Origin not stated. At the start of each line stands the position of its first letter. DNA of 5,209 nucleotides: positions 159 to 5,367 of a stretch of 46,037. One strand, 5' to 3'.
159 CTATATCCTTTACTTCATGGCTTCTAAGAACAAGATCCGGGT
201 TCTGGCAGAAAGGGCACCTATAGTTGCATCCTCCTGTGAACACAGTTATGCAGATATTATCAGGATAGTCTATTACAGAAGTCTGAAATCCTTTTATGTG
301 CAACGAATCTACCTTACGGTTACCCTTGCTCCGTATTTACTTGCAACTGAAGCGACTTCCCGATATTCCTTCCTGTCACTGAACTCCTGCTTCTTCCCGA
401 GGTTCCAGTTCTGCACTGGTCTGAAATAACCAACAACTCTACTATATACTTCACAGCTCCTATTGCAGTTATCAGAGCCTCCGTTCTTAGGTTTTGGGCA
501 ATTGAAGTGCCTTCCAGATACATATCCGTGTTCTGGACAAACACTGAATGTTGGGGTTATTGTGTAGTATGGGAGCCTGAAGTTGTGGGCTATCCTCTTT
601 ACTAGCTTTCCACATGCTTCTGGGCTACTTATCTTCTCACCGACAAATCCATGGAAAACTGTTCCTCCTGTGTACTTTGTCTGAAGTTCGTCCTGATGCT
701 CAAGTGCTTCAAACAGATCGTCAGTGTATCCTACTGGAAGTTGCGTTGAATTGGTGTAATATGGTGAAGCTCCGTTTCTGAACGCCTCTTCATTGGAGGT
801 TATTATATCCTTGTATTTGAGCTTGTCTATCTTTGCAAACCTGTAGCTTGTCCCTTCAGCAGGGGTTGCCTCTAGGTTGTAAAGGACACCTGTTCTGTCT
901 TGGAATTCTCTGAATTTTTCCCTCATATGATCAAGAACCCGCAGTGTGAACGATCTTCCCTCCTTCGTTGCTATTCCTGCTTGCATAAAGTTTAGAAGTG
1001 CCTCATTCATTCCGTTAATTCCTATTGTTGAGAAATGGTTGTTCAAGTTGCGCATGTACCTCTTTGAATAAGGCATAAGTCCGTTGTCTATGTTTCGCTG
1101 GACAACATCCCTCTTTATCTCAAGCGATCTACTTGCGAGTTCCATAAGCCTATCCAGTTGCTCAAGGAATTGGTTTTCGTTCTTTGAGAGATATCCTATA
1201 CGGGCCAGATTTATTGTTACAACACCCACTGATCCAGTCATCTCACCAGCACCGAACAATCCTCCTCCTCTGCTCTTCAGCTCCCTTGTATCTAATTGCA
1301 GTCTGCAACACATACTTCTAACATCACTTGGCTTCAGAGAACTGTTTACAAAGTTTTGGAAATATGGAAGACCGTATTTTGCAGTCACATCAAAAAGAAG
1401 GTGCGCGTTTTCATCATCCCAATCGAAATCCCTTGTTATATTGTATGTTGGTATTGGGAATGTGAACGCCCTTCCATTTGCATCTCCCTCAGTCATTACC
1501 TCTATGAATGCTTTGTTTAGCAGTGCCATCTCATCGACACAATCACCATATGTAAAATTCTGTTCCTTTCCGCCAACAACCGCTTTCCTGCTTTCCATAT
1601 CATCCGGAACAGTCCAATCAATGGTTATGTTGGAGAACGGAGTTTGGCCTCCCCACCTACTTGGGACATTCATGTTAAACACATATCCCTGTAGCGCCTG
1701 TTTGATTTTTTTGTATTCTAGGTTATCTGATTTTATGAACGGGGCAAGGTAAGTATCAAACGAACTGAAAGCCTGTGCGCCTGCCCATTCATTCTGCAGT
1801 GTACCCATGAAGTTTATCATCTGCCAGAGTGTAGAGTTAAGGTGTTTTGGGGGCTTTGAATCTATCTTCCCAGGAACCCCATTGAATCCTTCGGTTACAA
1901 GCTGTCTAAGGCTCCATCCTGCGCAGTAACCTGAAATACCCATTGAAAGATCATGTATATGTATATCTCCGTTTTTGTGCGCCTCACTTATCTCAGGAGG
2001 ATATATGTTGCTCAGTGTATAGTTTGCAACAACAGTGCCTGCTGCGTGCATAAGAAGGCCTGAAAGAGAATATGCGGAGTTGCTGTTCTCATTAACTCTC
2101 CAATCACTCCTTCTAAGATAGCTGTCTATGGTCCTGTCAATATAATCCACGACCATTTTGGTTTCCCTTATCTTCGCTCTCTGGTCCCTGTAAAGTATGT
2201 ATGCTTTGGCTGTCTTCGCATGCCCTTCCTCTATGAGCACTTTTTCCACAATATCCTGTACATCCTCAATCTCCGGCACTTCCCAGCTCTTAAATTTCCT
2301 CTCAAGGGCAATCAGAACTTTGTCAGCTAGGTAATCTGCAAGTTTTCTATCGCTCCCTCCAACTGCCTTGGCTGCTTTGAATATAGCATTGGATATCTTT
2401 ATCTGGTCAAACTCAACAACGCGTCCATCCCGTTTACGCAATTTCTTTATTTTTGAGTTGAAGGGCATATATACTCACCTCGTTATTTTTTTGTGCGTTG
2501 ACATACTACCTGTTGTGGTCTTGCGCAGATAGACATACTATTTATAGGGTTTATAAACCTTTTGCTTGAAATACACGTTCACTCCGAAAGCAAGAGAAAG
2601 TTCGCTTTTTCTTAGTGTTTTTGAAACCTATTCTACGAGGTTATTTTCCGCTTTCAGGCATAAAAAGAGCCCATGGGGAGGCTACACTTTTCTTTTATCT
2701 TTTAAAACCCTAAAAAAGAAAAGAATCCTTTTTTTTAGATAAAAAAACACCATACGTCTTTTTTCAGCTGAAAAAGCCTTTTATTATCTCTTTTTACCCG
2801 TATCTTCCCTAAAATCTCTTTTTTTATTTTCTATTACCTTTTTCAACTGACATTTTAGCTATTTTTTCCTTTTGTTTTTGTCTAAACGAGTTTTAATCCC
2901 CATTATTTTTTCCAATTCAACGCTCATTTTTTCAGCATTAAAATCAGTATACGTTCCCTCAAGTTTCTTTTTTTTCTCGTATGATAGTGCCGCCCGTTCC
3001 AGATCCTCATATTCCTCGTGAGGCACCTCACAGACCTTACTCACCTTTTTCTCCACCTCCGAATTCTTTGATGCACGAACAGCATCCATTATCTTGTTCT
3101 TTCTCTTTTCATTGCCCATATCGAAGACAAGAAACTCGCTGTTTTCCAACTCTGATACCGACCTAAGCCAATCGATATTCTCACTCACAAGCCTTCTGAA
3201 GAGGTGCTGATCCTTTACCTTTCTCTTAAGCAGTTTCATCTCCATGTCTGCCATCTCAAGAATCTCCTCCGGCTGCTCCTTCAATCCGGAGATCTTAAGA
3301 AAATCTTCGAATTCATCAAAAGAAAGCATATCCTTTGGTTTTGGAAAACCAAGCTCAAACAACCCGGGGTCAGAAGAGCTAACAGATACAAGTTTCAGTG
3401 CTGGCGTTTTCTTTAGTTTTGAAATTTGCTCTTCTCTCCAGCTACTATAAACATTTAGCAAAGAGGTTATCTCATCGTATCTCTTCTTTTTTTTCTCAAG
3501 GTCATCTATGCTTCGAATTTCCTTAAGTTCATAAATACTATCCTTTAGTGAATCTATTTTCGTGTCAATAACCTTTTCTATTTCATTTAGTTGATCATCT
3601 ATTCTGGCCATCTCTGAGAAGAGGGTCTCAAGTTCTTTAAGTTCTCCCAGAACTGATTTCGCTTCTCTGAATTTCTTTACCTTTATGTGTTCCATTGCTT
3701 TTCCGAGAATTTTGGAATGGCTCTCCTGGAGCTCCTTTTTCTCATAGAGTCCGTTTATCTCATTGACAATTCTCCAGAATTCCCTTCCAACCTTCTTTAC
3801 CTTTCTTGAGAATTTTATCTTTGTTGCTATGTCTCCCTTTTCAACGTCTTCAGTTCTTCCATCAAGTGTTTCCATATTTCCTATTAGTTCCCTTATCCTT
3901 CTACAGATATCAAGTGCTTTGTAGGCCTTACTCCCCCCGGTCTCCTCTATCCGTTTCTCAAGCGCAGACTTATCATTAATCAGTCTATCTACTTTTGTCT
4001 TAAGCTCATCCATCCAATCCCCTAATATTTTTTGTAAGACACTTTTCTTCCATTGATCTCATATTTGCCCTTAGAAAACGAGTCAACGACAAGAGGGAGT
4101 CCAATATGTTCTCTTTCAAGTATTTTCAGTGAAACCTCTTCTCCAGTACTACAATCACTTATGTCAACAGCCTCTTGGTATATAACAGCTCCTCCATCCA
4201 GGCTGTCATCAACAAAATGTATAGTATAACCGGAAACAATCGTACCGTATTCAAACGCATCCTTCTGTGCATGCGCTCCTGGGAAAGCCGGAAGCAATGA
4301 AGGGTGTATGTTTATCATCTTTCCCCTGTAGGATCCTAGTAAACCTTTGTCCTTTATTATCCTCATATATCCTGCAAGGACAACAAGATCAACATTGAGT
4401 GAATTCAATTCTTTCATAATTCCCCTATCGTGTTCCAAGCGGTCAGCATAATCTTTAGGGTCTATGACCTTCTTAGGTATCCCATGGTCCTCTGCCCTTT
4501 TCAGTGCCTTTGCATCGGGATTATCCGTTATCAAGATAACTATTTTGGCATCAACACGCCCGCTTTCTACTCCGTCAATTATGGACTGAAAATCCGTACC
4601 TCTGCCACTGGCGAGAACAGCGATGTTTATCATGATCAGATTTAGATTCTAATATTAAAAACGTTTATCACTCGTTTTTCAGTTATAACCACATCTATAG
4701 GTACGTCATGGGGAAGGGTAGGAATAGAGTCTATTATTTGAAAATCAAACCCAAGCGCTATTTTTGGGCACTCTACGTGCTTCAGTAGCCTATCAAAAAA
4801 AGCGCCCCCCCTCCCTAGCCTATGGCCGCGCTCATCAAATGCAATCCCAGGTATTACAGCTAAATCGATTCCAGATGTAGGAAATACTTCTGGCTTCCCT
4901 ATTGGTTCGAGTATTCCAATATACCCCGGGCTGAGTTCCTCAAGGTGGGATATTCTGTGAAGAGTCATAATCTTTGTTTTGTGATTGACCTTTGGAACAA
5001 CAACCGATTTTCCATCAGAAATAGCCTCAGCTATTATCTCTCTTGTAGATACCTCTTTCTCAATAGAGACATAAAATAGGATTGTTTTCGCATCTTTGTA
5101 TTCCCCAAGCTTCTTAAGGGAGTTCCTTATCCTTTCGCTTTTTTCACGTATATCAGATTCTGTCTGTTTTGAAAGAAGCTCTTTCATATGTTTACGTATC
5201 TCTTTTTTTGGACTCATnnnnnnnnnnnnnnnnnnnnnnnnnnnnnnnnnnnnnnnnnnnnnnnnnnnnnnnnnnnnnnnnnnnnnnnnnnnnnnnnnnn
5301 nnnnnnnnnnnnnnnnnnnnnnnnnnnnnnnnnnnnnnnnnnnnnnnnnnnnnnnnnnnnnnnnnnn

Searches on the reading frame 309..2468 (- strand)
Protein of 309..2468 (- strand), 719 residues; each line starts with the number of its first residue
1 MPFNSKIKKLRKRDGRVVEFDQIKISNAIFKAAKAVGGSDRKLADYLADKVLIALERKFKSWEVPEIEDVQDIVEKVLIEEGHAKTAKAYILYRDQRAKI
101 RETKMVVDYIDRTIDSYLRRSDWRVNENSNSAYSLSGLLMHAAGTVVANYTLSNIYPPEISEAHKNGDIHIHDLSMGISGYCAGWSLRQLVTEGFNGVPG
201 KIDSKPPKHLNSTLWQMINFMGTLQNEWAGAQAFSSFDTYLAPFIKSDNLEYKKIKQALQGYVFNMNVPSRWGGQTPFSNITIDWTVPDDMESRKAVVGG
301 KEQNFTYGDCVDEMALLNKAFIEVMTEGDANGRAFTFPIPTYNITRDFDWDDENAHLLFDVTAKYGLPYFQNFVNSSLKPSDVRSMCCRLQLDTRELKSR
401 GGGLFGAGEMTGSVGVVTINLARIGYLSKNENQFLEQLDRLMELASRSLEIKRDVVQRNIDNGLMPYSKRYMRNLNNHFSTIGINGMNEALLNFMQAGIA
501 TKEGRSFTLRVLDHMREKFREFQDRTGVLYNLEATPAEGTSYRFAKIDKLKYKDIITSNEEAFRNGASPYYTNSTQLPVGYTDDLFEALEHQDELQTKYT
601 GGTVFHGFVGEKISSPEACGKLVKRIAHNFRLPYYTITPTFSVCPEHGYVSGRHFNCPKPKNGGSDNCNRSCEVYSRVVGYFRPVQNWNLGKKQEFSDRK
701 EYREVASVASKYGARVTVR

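Call 45: search_protein_families(library=pfam, proteins=[window:309-2468:-], max_evalue=0.001)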
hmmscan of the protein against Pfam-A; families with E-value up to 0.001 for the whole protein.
window:309-2468:- (719 aa): 2 families
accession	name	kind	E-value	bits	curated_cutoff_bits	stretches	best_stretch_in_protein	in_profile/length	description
PF13597.11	NRDD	-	2.2e-193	644.4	26.2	1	127-702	1-562/562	Anaerobic ribonucleoside-triphosphate reductase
PF03477.21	ATP-cone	-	2.7e-22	79.6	25.8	1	10-98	3-87/88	ATP cone domain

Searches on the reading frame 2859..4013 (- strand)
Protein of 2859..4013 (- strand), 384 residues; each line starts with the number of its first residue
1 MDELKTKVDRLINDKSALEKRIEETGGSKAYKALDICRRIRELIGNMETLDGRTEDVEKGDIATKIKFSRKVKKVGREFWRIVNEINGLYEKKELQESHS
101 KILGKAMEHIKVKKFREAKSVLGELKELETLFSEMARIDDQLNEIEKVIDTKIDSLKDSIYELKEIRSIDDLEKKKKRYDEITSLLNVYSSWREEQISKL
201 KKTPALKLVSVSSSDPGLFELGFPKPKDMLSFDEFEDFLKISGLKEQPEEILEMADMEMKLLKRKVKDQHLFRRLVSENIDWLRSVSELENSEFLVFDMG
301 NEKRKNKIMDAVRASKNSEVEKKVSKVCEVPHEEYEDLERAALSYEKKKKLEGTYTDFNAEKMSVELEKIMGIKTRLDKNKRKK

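Call 45: search_protein_families(library=pfam, proteins=[window:2859-4013:-], max_evalue=0.001)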
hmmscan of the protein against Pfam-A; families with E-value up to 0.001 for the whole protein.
window:2859-4013:- (384 aa): 1 family
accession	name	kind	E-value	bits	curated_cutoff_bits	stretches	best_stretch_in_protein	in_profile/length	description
PF23432.1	DUF7118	-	1.6e-05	24.7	27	1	16-344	9-322/357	Domain of unknown function (DUF7118)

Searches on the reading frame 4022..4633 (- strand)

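Call 45: search_protein_families(library=pfam, proteins=[window:4022-4633:-], max_evalue=0.001)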
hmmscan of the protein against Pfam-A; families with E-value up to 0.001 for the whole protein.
window:4022-4633:- (203 aa): 1 family
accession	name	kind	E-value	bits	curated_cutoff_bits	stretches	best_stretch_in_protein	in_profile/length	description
PF00551.24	Formyl_trans_N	-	1.3e-52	178.6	26.1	1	3-183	2-181/181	Formyl transferase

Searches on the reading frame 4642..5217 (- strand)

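Call 45: search_protein_families(library=pfam, proteins=[window:4642-5217:-], max_evalue=0.001)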
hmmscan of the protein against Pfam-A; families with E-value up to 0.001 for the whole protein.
window:4642-5217:- (191 aa): 1 family
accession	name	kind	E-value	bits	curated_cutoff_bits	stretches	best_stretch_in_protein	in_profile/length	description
PF01812.26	5-FTHF_cyc-lig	-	3.5e-43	148.1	27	1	4-180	1-186/186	5-formyltetrahydrofolate cyclo-ligase family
